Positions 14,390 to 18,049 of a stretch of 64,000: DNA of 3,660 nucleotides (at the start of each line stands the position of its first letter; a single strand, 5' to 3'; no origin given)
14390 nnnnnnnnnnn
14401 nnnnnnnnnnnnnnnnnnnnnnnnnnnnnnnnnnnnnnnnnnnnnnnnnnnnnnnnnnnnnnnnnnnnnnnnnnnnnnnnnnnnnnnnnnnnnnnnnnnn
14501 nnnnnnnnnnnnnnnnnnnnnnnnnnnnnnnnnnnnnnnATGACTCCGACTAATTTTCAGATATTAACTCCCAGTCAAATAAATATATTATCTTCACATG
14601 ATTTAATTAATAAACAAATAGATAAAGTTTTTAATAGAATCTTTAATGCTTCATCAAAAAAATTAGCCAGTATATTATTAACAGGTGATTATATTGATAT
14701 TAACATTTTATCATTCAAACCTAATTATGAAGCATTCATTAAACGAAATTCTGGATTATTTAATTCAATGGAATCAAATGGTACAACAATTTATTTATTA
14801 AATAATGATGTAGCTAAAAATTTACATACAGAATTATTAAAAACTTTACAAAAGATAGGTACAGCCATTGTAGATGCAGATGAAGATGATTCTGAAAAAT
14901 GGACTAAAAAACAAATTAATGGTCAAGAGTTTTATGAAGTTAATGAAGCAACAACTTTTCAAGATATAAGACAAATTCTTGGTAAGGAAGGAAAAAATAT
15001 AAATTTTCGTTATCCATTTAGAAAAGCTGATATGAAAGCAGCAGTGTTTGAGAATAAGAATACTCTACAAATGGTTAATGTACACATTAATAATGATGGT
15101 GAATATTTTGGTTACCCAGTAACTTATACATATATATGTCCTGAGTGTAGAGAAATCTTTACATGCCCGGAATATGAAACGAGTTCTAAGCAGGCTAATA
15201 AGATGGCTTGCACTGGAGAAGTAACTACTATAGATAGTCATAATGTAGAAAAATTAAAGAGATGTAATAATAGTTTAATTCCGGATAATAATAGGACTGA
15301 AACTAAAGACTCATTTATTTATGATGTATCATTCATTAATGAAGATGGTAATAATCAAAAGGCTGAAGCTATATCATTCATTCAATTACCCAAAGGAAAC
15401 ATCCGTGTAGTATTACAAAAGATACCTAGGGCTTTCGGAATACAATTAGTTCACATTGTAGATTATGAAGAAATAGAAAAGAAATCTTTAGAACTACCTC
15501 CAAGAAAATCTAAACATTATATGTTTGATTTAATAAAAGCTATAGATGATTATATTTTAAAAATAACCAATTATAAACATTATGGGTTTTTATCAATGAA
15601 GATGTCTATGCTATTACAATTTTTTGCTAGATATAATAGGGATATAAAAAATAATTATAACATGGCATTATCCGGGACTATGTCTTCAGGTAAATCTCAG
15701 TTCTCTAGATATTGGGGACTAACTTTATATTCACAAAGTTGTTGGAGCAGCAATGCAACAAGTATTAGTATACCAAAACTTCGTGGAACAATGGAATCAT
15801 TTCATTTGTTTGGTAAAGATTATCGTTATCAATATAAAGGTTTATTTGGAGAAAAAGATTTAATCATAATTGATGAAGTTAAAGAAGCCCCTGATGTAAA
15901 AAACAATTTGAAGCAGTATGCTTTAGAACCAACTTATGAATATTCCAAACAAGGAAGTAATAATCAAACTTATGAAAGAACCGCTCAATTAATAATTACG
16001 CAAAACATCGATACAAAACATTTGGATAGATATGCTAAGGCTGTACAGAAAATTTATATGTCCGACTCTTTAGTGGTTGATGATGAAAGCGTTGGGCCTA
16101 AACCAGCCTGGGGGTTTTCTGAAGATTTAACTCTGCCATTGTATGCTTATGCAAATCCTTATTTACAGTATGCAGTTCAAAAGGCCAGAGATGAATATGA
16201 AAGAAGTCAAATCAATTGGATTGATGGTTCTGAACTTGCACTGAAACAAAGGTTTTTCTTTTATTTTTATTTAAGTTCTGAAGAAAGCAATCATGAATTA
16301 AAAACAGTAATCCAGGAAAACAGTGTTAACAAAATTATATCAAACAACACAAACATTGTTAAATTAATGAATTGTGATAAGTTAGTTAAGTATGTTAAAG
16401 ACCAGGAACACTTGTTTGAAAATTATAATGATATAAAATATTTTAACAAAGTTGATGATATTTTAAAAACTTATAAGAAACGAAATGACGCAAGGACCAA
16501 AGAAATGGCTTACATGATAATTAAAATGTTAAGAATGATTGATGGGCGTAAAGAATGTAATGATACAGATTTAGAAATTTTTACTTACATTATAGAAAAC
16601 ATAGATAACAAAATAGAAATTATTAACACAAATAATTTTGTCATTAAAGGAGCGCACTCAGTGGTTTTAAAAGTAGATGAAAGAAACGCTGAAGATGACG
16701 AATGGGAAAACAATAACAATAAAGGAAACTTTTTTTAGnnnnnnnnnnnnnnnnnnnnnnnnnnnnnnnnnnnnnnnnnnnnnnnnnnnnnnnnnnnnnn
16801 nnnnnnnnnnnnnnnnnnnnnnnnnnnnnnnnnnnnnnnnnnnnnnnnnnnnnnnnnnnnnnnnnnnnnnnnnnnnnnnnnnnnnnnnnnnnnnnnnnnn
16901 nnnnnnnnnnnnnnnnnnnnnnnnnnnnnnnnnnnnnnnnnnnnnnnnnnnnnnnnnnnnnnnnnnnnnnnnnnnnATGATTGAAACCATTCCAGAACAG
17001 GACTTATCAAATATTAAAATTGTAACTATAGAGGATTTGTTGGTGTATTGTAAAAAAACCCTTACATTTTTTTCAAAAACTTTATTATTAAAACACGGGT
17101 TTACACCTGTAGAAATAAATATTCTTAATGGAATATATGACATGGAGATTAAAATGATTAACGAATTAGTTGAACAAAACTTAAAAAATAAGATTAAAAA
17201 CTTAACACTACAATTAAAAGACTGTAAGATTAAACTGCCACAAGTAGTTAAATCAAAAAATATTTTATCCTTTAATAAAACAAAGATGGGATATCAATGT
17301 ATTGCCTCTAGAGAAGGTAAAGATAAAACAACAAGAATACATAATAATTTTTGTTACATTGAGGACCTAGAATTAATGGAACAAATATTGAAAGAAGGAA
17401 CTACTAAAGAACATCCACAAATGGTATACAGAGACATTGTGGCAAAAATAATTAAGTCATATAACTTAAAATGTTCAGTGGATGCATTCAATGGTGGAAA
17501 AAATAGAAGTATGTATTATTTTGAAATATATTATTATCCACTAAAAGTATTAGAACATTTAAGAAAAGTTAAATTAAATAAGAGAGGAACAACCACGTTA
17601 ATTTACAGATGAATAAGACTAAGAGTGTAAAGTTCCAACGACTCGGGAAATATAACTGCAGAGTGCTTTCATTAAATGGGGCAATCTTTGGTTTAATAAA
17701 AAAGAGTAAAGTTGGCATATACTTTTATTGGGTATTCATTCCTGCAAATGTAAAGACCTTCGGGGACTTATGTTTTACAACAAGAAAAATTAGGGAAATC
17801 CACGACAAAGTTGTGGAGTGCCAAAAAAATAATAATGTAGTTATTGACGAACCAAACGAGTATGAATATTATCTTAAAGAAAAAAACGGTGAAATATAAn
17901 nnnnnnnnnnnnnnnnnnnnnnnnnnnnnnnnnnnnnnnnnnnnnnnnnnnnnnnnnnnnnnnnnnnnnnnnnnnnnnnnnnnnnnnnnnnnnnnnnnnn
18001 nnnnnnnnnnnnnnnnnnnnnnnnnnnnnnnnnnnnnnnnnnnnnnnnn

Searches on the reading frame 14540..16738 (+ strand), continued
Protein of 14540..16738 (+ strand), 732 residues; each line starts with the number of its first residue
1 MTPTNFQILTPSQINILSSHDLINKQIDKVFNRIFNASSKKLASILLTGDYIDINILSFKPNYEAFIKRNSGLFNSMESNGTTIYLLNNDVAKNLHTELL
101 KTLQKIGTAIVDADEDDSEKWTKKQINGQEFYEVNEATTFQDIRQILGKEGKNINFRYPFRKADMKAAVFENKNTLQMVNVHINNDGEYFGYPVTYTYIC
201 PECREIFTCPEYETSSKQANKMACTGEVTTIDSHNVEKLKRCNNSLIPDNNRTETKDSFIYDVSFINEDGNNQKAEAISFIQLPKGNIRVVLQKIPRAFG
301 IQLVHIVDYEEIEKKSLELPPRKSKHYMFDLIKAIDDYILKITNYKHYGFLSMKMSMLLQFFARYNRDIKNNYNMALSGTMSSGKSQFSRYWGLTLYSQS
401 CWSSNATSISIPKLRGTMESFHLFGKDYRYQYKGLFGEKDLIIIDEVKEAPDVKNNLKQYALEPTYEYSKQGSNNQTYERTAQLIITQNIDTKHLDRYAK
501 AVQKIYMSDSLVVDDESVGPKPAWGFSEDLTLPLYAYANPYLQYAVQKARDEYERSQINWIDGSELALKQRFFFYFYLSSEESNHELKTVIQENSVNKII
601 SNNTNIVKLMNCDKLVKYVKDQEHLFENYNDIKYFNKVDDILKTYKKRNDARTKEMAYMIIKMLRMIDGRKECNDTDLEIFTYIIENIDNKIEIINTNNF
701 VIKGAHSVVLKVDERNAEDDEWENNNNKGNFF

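Call 53: fold_search(model_id=the predicted structure, library=pdb)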
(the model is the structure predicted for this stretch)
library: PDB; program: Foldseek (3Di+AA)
matches with E <= 10: 1510; with E <= 0.001: 508
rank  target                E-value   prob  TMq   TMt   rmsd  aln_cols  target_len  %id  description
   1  7pt7_5                6.9e-20  1.00  0.38  0.43  15.0       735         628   10  Structure of MCM2-7 DH complexed with Cdc7-Dbf4 in the presence of ADP:BeF3, state I (released 2022-06-08)
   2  8rig_6                2.3e-19  1.00  0.45  0.52   8.3       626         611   12  Cryo-EM structure of an MCM helicase single hexamer loaded onto dsDNA. (released 2025-01-01)
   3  9e2w_3                4.1e-19  1.00  0.44  0.50  14.1       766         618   11  Cryo-EM structure of yeast CMG helicase stalled at G4-containing DNA template, state 1 (released 2025-03-26)
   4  8xgc_3                5.1e-19  1.00  0.44  0.51   8.8       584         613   13  Structure of yeast replisome associated with FACT and histone hexamer, Composite map (released 2024-02-14)
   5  9e2w_5                5.7e-19  1.00  0.41  0.50  15.6       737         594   11  Cryo-EM structure of yeast CMG helicase stalled at G4-containing DNA template, state 1 (released 2025-03-26)
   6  7w1y_F                6.3e-19  1.00  0.45  0.50  13.7       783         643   11  Human MCM double hexamer bound to natural DNA duplex (polyAT/polyTA) (released 2023-02-08)
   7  8kg6_3                6.3e-19  1.00  0.44  0.49  14.6       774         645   11  Yeast replisome in state I (released 2023-12-06)
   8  8rig_5                6.3e-19  1.00  0.38  0.44  14.1       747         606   10  Cryo-EM structure of an MCM helicase single hexamer loaded onto dsDNA. (released 2025-01-01)
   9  7pt6_5                7.9e-19  1.00  0.37  0.41  14.7       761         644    9  Structure of MCM2-7 DH complexed with Cdc7-Dbf4 in the presence of ATPgS, state III (released 2022-06-08)
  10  8s09_3                9.3e-19  1.00  0.40  0.45   9.7       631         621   12  H. sapiens MCM2-7 double hexamer bound to double stranded DNA (released 2024-10-02)
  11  6skl_3                1.0e-18  1.00  0.45  0.52  13.9       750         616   11  Cryo-EM structure of the CMG Fork Protection Complex at a replication fork - Conformation 1 (released 2020-05-06)
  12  8p62_5                1.0e-18  1.00  0.42  0.44  13.9       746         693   10  S. cerevisiae ssDNA-sCMGE after DNA replication initiation (released 2024-05-29)
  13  7plo_3                1.1e-18  1.00  0.45  0.51  13.8       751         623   12  H. sapiens replisome-CUL2/LRR1 complex (released 2021-11-10)
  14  7v3u_5                1.2e-18  1.00  0.39  0.43  14.6       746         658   10  Cryo-EM structure of MCM double hexamer with structured Mcm4-NSD (released 2022-04-13)
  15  8w0e_3                1.4e-18  1.00  0.41  0.48  14.8       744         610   11  Cryo-EM structure of a human MCM2-7 single hexamer on dsDNA (released 2024-10-02)
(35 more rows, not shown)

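Call 57: find_related_loci(query=A1, collection=metagenome_contigs, flank=4000)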
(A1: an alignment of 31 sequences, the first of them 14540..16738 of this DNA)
Query A1 (732 aa) in metagenome_contigs; peptide patterns used: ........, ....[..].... (x = any residue, [..] = any of these).
60 stretches matched a pattern; 18 encode a relative of the query (tblastn E <= 1e-3); 18 distinct loci.
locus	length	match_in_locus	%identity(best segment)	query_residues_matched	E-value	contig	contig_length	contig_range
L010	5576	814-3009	99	1-732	0e+0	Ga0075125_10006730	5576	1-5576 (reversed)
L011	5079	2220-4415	98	1-732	0e+0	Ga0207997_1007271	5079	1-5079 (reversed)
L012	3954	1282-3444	56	2-728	0e+0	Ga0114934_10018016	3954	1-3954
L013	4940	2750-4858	55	13-714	0e+0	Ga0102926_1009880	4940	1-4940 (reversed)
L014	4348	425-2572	52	17-731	0e+0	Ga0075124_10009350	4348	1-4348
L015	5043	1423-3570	52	17-731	0e+0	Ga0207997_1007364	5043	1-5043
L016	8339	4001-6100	51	20-722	0e+0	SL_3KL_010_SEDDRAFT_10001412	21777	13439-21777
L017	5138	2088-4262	49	3-731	0e+0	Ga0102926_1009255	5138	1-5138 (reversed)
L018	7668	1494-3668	49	3-731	0e+0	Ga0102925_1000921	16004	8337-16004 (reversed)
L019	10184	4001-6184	49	12-731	0e+0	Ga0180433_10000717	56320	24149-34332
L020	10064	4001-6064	49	12-706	0e+0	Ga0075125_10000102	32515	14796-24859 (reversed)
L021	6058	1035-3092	49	12-704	0e+0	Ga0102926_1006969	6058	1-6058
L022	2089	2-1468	62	220-708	0e+0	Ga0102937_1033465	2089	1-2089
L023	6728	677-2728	48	21-708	0e+0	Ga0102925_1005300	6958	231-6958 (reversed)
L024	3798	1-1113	62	345-714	3e-158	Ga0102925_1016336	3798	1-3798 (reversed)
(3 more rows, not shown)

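Call 64: find_related_loci(query=A1, collection=genome_contigs, flank=3000)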
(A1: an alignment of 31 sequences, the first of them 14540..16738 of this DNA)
Query A1 (732 aa) in genome_contigs; peptide patterns used: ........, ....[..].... (x = any residue, [..] = any of these).
5 stretches matched a pattern; 2 encode a relative of the query (tblastn E <= 1e-3); 2 distinct loci.
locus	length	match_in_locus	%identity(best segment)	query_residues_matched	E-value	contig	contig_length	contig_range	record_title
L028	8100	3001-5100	51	20-722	0e+0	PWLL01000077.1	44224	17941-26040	MAG: Candidatus Iainarchaeum archaeon isolate CSSed10_239 CS-Sed10-C837, whole genome shotgun sequence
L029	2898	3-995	58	375-704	4e-129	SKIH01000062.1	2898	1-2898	MAG: Bacilli bacterium isolate CSBr16_55 CSBr16-69796, whole genome shotgun sequence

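Call 106: fold_search(model_id=the predicted structure, library=viral)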
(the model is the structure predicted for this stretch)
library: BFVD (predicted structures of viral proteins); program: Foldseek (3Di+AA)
matches with E <= 10: 1178; with E <= 0.001: 112
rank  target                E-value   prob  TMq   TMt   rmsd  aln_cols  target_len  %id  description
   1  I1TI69                3.5e-16  1.00  0.38  0.47   8.9       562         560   11  (no name in the UniProt tables at hand)
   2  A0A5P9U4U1            1.8e-08  1.00  0.27  0.36  10.7       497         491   12  (no name in the UniProt tables at hand)
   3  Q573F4                1.8e-07  1.00  0.28  0.44   8.3       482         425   10  Uncharacterized protein ORF425 [Acidianus filamentous virus 2 (isolate Italy/Pozzuoli)]
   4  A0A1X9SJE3            1.8e-07  1.00  0.28  0.42   9.4       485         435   11  Uncharacterized protein [Sulfolobus islandicus rod-shaped virus 9]
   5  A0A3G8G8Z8            3.2e-07  1.00  0.28  0.32  19.4       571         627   11  (no name in the UniProt tables at hand)
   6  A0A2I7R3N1            6.5e-07  1.00  0.17  0.22  21.2       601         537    9  (no name in the UniProt tables at hand)
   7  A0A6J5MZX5            8.1e-07  1.00  0.28  0.46   7.8       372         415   12  COG0714 MoxR-like ATPases [uncultured Caudovirales phage]
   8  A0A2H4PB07            1.7e-06  1.00  0.28  0.41   7.3       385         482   11  (no name in the UniProt tables at hand)
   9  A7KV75                1.8e-06  1.00  0.29  0.42  12.9       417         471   13  (no name in the UniProt tables at hand)
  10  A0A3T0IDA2            2.4e-06  1.00  0.25  0.34  10.7       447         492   10  (no name in the UniProt tables at hand)
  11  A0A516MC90            3.3e-06  1.00  0.16  0.15  19.0       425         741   10  (no name in the UniProt tables at hand)
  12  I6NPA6                4.1e-06  1.00  0.16  0.15  20.7       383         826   13  Primase-polymerase [Burkholderia phage vB_BceS_AH2]
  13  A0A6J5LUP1            4.3e-06  1.00  0.29  0.45  20.4       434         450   11  COG0714 MoxR-like ATPases [uncultured Caudovirales phage]
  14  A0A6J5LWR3            5.1e-06  1.00  0.15  0.14   9.8       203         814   13  Primase, C-terminal 2 [uncultured Caudovirales phage]
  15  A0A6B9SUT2            6.7e-06  1.00  0.15  0.16  10.0       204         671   14  (no name in the UniProt tables at hand)
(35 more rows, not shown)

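Call 116: search_protein_representatives(alignment_id=A1)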
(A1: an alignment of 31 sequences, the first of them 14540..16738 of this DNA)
Query: 31 sequences, 733 profile positions. Proteins with E-value up to 0.001 (for the whole library): 152; up to 1e-10: 120; up to 1e-30: 81. The best 150 are listed.
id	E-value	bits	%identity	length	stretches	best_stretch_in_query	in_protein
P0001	0.0e+00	1123.3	-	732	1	1-732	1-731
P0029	0.0e+00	1061.6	-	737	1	6-732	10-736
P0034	1.1e-282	956.4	-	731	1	9-728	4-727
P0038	9.7e-263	890.4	-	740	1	8-732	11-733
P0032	9.6e-249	844.2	-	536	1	211-722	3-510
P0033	8.6e-244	827.8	-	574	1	6-553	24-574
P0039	2.2e-216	737.1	-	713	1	13-714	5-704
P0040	1.8e-193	661.5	-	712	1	7-710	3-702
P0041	4.9e-174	597.2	-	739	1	11-728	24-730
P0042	3.5e-169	581.1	-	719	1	6-703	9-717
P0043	5.4e-156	537.5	-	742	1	17-722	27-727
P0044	2.6e-155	535.2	-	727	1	11-711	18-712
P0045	2.3e-148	512.3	-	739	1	11-714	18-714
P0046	7.2e-148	510.7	-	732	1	3-724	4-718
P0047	1.5e-144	499.6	-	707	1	11-725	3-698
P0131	2.1e-19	86.0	-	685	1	334-628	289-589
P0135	6.1e-18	81.1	-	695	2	324-497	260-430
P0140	2.0e-15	72.8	-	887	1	133-684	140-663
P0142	5.4e-15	71.4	-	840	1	188-684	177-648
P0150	6.6e-13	64.5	-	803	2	227-585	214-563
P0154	1.3e-09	53.6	-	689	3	325-498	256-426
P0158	3.4e-08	48.9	-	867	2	374-596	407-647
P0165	6.7e-07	44.6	-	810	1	207-504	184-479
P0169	5.6e-06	41.6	-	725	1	199-521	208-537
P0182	6.1e-04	34.8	-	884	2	367-667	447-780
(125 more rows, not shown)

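Call 117: search_protein_families(library=pfam, proteins=[P0131, P0135, P0140, P0142, P0150, P0154, P0158, P0165, P0169, P0182], max_evalue=0.001)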
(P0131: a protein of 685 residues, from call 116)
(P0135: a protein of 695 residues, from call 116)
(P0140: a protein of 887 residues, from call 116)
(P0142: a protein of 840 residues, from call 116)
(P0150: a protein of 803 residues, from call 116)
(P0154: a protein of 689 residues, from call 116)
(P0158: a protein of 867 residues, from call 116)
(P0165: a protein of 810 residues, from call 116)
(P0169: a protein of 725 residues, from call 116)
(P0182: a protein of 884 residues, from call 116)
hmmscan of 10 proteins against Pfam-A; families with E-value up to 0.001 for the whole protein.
P0131 (685 aa): 1 family
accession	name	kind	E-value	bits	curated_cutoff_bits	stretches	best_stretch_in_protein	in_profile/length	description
PF00004.35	AAA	-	0.00029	21.7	21.2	0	329-451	1-110/131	ATPase family associated with various cellular activities (AAA)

P0135 (695 aa): 5 families
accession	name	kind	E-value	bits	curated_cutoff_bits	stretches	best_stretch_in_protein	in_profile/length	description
PF00493.29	MCM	-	2.8e-06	27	23.3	1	306-422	57-172/224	MCM P-loop domain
PF07728.20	AAA_5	-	1.2e-05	25.8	22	1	308-430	1-129/139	AAA domain (dynein-related subfamily)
PF01078.27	Mg_chelatase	-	4e-05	23.5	20.3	0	345-423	88-158/207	Magnesium chelatase, subunit ChlI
PF03604.18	Zn_ribbon_RPAB4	-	9.7e-05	22.4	24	1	164-186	2-24/32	DNA directed RNA polymerase, 7 kDa subunit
PF19263.5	DUF5906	-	0.00023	22.2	27.6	0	312-426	2-107/114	Family of unknown function (DUF5906)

P0140 (887 aa): 0 families

P0142 (840 aa): 3 families
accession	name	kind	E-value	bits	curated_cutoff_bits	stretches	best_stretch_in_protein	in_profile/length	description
PF00493.29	MCM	-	1.5e-05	24.7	23.3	1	313-456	22-172/224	MCM P-loop domain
PF17868.7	AAA_lid_8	-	0.00038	20.6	22.8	0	596-660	4-64/72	AAA lid domain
PF13401.12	AAA_22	-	0.00099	19.9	27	0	344-366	9-31/130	AAA domain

P0150 (803 aa): 0 families

P0154 (689 aa): 2 families
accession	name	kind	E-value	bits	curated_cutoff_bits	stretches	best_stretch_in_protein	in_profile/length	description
PF07728.20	AAA_5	-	7.4e-05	23.2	22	1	304-420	2-125/139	AAA domain (dynein-related subfamily)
PF10005.14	Zn_ribbon_DZR_6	-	0.00054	21.1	23.4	0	156-200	2-42/93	zinc-ribbon domain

P0158 (867 aa): 0 families

P0165 (810 aa): 2 families
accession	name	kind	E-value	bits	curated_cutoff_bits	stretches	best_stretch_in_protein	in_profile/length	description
PF07728.20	AAA_5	-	9.6e-05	22.8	22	1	351-471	1-129/139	AAA domain (dynein-related subfamily)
PF00493.29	MCM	-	0.00022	20.8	23.3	1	321-464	21-172/224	MCM P-loop domain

P0169 (725 aa): 0 families

P0182 (884 aa): 0 families

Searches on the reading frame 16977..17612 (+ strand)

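Call 11: search_protein_families(library=pfam, proteins=[window:16977-17612:+], max_evalue=0.01)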
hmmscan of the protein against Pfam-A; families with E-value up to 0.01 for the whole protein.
window:16977-17612:+ (211 aa): 0 families

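Call 42: search_protein_families(library=pfam, proteins=[window:16977-17612:+], max_evalue=1)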
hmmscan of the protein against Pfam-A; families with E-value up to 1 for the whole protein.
window:16977-17612:+ (211 aa): 5 families
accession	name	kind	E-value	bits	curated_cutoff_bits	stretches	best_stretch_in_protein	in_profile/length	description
PF18745.7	SNAD2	-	0.031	14.5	25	1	155-186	123-154/200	Secreted Novel AID/APOBEC-like Deaminase 2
PF01172.24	SBDS_N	-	0.042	14.2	24.6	1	81-146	28-83/88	Shwachman-Bodian-Diamond syndrome (SBDS) N-terminal domain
PF13713.11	BRX_N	-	0.13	12.4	24.5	1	73-88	13-28/37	Transcription factor BRX N-terminal domain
PF25082.1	GIPC1_GH2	-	0.18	12.6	27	0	115-153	27-65/91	GIPC1-3 GH2 domain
PF14890.11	Intein_splicing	-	0.25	11.6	35.8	1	57-146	7-91/155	Intein splicing domain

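Call 80: search_protein_families(library=phrogs, proteins=[window:16977-17612:+], max_evalue=0.001)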
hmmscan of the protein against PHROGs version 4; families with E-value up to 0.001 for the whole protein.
window:16977-17612:+ (211 aa): 0 families

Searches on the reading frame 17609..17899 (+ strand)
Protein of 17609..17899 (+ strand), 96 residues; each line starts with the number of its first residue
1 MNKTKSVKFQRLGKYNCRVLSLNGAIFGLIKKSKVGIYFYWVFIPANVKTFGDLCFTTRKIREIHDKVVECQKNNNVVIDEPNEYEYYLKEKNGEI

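Call 42: search_protein_families(library=pfam, proteins=[window:17609-17899:+], max_evalue=1)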
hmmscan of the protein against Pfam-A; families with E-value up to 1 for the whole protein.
window:17609-17899:+ (96 aa): 1 family
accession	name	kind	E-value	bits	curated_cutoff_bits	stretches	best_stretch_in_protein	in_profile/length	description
PF21014.2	Slowpoke_C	-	0.075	13.6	24.2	1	4-83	30-106/121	Ca2+-activated K+ channel Slowpoke, TrkA_C like domain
